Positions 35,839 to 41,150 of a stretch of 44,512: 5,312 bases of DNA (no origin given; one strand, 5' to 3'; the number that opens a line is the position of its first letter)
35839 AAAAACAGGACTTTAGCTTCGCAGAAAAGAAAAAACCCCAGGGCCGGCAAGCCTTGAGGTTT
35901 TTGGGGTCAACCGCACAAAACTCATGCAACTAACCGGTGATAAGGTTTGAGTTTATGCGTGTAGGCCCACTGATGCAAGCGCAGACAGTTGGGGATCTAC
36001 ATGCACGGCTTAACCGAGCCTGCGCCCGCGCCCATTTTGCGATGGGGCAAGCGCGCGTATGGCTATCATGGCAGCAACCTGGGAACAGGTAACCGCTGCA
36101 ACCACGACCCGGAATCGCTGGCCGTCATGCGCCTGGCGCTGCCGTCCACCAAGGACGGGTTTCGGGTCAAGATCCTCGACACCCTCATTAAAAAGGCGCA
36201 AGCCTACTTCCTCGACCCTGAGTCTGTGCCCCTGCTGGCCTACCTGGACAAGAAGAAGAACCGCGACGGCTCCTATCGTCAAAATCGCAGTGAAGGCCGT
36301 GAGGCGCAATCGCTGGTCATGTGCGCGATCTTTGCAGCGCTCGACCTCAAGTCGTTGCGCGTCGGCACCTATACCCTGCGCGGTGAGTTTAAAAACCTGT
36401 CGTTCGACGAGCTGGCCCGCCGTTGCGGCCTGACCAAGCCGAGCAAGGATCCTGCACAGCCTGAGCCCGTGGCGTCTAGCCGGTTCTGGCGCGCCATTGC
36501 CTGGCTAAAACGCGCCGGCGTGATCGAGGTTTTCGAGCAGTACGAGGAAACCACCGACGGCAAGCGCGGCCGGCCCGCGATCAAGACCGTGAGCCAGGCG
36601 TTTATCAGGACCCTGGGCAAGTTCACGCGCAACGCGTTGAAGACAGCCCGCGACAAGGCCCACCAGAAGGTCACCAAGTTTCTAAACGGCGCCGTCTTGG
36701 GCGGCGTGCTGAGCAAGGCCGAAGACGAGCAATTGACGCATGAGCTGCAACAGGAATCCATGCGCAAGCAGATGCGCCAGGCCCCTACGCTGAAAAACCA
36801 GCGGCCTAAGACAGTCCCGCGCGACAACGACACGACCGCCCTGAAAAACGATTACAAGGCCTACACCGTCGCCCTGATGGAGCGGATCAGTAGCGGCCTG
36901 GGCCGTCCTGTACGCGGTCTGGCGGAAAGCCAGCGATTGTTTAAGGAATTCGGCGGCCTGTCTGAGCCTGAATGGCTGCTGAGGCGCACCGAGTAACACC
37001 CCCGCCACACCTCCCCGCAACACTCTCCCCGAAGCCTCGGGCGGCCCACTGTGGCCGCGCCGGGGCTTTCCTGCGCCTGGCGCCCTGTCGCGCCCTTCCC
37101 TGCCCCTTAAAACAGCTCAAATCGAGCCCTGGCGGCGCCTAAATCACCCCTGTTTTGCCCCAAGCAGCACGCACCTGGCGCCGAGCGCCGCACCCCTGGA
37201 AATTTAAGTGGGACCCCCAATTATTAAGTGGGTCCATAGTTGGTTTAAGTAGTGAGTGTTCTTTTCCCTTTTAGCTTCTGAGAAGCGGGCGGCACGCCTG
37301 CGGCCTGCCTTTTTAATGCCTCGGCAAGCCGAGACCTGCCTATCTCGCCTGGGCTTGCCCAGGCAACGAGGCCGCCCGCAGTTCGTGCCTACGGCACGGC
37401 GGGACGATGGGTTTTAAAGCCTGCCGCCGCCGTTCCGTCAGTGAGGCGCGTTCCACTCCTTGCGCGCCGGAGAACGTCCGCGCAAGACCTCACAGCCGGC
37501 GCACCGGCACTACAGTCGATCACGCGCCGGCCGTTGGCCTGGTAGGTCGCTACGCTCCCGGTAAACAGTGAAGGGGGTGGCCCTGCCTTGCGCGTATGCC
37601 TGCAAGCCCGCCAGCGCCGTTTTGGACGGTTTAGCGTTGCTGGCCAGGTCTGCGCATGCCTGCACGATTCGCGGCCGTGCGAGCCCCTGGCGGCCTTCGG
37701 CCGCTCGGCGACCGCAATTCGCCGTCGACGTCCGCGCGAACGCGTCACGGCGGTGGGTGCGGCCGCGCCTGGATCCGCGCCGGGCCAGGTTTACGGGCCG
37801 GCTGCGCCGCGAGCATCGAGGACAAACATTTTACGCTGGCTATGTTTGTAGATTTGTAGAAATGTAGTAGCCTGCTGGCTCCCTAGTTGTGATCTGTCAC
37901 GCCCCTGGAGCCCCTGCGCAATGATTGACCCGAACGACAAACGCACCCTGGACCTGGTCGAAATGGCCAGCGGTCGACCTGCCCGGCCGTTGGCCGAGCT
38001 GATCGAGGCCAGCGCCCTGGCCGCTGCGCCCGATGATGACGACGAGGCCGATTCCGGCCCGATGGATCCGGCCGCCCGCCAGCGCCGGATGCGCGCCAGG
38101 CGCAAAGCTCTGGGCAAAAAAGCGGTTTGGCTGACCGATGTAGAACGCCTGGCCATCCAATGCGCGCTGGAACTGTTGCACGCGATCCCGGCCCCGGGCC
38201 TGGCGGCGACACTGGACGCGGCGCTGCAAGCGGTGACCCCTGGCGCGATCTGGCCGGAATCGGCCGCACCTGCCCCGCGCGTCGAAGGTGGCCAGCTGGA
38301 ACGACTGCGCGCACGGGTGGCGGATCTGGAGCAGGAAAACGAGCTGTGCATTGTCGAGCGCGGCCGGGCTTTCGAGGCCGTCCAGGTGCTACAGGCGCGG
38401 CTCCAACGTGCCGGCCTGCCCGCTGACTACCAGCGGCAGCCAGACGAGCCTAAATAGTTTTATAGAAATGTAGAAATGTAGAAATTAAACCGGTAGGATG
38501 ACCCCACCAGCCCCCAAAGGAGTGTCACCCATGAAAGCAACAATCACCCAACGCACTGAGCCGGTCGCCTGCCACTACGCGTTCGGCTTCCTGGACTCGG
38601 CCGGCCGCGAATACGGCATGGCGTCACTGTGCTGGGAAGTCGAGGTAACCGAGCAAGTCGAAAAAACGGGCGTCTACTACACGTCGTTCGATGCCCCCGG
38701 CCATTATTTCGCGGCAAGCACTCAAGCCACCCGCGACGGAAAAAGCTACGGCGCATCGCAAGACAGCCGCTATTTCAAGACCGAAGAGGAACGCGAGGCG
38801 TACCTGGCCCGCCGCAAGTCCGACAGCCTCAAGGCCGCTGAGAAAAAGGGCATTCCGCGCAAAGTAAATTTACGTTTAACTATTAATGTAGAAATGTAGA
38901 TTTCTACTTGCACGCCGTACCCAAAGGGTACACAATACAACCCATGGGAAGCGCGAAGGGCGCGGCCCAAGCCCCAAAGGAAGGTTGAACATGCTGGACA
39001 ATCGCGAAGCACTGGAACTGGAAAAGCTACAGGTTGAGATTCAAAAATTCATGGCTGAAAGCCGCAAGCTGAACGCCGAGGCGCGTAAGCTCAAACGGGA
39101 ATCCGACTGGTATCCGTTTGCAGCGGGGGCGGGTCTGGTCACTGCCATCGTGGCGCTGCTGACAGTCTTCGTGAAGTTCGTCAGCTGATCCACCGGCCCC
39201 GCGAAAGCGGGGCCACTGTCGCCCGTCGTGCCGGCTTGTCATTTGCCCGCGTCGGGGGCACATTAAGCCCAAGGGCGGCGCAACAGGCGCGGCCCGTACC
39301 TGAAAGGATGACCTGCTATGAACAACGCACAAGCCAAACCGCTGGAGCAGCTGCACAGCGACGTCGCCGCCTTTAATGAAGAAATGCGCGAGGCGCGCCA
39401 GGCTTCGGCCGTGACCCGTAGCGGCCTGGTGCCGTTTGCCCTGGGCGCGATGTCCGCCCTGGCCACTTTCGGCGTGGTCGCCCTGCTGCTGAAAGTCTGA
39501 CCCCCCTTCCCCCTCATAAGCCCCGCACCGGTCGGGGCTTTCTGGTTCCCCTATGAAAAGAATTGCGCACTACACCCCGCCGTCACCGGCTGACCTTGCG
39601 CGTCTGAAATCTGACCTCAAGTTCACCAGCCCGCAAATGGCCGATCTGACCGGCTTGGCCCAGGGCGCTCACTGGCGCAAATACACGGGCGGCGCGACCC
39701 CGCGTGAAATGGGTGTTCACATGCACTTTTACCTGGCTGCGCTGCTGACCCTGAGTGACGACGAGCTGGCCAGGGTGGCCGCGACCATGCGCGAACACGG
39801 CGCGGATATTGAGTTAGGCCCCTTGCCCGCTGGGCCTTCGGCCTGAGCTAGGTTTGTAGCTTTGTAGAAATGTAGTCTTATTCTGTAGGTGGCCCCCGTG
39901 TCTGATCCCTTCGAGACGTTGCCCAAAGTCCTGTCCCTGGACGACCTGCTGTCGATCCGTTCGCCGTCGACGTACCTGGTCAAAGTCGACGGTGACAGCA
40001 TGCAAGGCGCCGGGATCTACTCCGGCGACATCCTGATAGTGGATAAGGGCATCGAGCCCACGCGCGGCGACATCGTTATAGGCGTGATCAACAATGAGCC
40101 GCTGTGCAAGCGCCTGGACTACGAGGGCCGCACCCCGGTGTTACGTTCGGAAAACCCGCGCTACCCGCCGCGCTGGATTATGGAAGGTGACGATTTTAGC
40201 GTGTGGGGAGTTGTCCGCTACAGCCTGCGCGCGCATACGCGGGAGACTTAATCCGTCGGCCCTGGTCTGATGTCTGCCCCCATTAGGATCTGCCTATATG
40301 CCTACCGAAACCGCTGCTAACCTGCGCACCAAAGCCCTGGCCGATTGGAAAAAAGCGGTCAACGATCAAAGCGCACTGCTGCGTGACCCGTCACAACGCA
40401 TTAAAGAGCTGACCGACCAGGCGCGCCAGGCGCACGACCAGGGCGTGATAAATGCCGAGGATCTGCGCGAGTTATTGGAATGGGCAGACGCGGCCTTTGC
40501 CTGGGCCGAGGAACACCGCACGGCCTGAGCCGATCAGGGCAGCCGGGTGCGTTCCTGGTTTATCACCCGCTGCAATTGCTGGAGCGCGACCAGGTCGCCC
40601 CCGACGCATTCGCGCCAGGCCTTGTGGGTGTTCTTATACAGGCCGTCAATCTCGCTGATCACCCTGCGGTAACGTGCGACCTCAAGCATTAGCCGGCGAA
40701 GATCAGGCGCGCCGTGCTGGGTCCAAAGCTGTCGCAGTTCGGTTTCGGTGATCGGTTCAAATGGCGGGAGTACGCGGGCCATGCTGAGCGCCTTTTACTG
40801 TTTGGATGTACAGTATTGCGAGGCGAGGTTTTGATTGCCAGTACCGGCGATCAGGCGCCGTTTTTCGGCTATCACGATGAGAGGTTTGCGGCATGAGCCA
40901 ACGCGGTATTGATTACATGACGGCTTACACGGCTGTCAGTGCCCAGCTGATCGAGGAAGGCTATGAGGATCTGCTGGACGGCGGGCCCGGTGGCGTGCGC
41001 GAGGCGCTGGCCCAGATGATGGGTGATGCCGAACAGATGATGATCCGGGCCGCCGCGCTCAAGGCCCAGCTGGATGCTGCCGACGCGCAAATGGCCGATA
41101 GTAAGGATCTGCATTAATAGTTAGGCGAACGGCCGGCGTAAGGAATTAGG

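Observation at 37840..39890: Dispersed GTAG-box operators define a regulon of four consecutive accessory cassettes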

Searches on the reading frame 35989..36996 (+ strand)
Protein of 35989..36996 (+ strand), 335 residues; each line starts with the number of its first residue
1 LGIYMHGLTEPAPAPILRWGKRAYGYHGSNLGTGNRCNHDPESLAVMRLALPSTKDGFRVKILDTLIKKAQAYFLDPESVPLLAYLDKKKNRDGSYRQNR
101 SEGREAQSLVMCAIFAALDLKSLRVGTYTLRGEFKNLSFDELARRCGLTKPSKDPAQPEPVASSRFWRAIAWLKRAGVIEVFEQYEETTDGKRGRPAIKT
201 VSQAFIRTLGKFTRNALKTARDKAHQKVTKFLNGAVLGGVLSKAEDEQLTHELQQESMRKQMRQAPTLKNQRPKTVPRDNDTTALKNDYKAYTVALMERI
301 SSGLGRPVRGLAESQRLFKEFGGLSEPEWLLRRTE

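Call 14: search_protein_families(library=phrogs, proteins=[window:35989-36996:+], max_evalue=0.001)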
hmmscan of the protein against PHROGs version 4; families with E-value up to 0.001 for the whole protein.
window:35989-36996:+ (335 aa): 1 family
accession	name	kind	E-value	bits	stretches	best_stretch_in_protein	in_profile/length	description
phrog_20951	-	unknown function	4.7e-22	79.5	1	32-230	12-207/303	-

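Call 27: search_protein_families(library=pfam, proteins=[window:35989-36996:+], max_evalue=0.05)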
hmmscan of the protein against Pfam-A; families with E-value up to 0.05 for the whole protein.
window:35989-36996:+ (335 aa): 0 families

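Call 73: search_protein_families(library=ncbifam, proteins=[window:35989-36996:+], max_evalue=0.01)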
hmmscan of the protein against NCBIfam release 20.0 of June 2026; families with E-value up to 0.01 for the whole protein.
window:35989-36996:+ (335 aa): 0 families

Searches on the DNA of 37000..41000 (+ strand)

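Call 7: search_dna_similar(query=window:37000-41000:+, collection=phages, mode=near)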
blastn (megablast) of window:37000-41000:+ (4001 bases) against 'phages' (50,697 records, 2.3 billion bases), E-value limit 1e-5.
No match.

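Call 8: search_dna_similar(query=window:37000-41000:+, collection=plasmids, mode=near)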
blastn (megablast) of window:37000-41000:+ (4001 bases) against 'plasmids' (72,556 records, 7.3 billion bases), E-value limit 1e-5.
Records with a match: 1; places in all: 2; records where one place covers at least 80% of the query: 0.
Best place of each record, by identity: 60-80% 1.
By first word of the organism name: Pseudomonas 1.
By predicted mobility (MOB-suite, as given by PLSDB): non-mobilizable 1.
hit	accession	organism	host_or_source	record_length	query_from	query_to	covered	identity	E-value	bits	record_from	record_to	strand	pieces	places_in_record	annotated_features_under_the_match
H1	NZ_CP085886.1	Pseudomonas sp. HN2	Pure culture,rhizosphere soil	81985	200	450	6%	75.8%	5e-22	115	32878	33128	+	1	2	none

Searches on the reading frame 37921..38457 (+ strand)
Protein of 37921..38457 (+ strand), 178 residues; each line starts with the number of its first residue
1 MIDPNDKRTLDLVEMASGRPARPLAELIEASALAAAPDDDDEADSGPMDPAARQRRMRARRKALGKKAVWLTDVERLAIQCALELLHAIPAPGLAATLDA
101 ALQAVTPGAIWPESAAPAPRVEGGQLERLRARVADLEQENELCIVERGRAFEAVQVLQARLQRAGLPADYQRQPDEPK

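Call 10: search_protein_families(library=pfam, proteins=[window:37921-38457:+], max_evalue=0.01)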
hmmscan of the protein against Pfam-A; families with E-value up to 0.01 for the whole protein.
window:37921-38457:+ (178 aa): 0 families

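Call 11: search_protein_families(library=phrogs, proteins=[window:37921-38457:+], max_evalue=0.01)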
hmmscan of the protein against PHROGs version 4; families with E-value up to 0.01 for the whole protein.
window:37921-38457:+ (178 aa): 0 families

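Call 73: search_protein_families(library=ncbifam, proteins=[window:37921-38457:+], max_evalue=0.01)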
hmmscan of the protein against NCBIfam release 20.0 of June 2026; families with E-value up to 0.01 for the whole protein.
window:37921-38457:+ (178 aa): 1 family
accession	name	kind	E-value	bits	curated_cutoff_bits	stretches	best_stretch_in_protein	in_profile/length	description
NF041430.1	UrfF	equivalog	0.0023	18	100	0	50-88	17-57/68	plasmid repression protein F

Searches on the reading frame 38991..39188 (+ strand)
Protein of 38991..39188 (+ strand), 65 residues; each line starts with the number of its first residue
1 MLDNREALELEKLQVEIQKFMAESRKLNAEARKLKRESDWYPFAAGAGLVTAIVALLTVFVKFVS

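Call 10: search_protein_families(library=pfam, proteins=[window:38991-39188:+], max_evalue=0.01)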
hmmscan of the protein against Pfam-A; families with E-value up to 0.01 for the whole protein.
window:38991-39188:+ (65 aa): 0 families

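Call 11: search_protein_families(library=phrogs, proteins=[window:38991-39188:+], max_evalue=0.01)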
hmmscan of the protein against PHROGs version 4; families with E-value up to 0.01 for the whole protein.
window:38991-39188:+ (65 aa): 2 families
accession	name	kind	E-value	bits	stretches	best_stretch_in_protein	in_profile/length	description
phrog_6330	-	unknown function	1.8e-09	39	1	10-62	30-88/91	-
phrog_9071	-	unknown function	1.2e-05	26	1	16-61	3-45/46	-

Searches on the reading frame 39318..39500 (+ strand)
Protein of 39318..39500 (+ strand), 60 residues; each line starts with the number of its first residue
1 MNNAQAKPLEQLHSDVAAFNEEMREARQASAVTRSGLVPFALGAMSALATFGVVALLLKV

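Call 27: search_protein_families(library=pfam, proteins=[window:39318-39500:+], max_evalue=0.05)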
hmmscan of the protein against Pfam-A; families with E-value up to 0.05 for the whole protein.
window:39318-39500:+ (60 aa): 1 family
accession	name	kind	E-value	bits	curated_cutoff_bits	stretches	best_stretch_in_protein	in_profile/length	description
PF09472.15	MtrF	-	0.026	14.3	22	1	24-56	29-60/62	Tetrahydromethanopterin S-methyltransferase, F subunit (MtrF)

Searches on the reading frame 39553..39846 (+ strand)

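Call 14: search_protein_families(library=phrogs, proteins=[window:39553-39846:+], max_evalue=0.001)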
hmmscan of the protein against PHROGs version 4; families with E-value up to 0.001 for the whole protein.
window:39553-39846:+ (97 aa): 1 family
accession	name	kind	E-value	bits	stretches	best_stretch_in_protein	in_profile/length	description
phrog_20491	-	unknown function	9.3e-41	139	1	6-95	2-91/92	-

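Call 27: search_protein_families(library=pfam, proteins=[window:39553-39846:+], max_evalue=0.05)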
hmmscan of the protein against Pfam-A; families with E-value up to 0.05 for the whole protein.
window:39553-39846:+ (97 aa): 1 family
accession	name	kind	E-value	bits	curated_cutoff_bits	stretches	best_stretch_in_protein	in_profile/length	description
PF21848.1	DUF6907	-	0.018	16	26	1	5-85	34-106/116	Domain of unknown function (DUF6907)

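Call 73: search_protein_families(library=ncbifam, proteins=[window:39553-39846:+], max_evalue=0.01)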
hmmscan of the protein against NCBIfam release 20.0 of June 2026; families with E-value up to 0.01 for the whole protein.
window:39553-39846:+ (97 aa): 0 families

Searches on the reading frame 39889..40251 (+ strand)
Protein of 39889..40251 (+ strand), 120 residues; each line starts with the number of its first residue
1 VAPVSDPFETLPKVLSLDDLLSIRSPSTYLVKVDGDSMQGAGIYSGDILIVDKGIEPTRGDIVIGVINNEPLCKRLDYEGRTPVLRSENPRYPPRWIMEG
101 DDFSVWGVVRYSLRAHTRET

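Call 10: search_protein_families(library=pfam, proteins=[window:39889-40251:+], max_evalue=0.01)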
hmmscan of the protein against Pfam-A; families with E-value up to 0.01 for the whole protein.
window:39889-40251:+ (120 aa): 1 family
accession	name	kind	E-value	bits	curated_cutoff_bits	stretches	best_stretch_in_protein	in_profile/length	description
PF00717.28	Peptidase_S24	-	3.5e-21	75.5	23.3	1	15-109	22-115/116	Peptidase S24-like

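Call 11: search_protein_families(library=phrogs, proteins=[window:39889-40251:+], max_evalue=0.01)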
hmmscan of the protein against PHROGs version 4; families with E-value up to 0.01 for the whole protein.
window:39889-40251:+ (120 aa): 5 families
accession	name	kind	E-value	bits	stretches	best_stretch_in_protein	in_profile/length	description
phrog_811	-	DNA, RNA and nucleotide metabolism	2.7e-32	112.2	1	13-117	33-136/140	UmuD-like protein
phrog_4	-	transcription regulation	2.7e-17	63.8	1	21-118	243-341/400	transcriptional repressor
phrog_8558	-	unknown function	4.9e-11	43.9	1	24-109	16-104/114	-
phrog_10470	-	DNA, RNA and nucleotide metabolism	4.9e-08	33.7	1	40-115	3-77/79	UmuD-like protein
phrog_6201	-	transcription regulation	1.9e-07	32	1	29-115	29-117/121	CI-like repressor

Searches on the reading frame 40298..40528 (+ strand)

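Call 27: search_protein_families(library=pfam, proteins=[window:40298-40528:+], max_evalue=0.05)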
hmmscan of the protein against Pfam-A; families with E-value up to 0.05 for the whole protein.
window:40298-40528:+ (76 aa): 2 families
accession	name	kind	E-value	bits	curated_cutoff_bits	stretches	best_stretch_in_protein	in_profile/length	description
PF20155.4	TMP_3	-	0.0099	16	41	1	6-71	61-127/192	Tape measure protein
PF17192.9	MukF_M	-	0.019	15.3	25.2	1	15-48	75-108/161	MukF middle domain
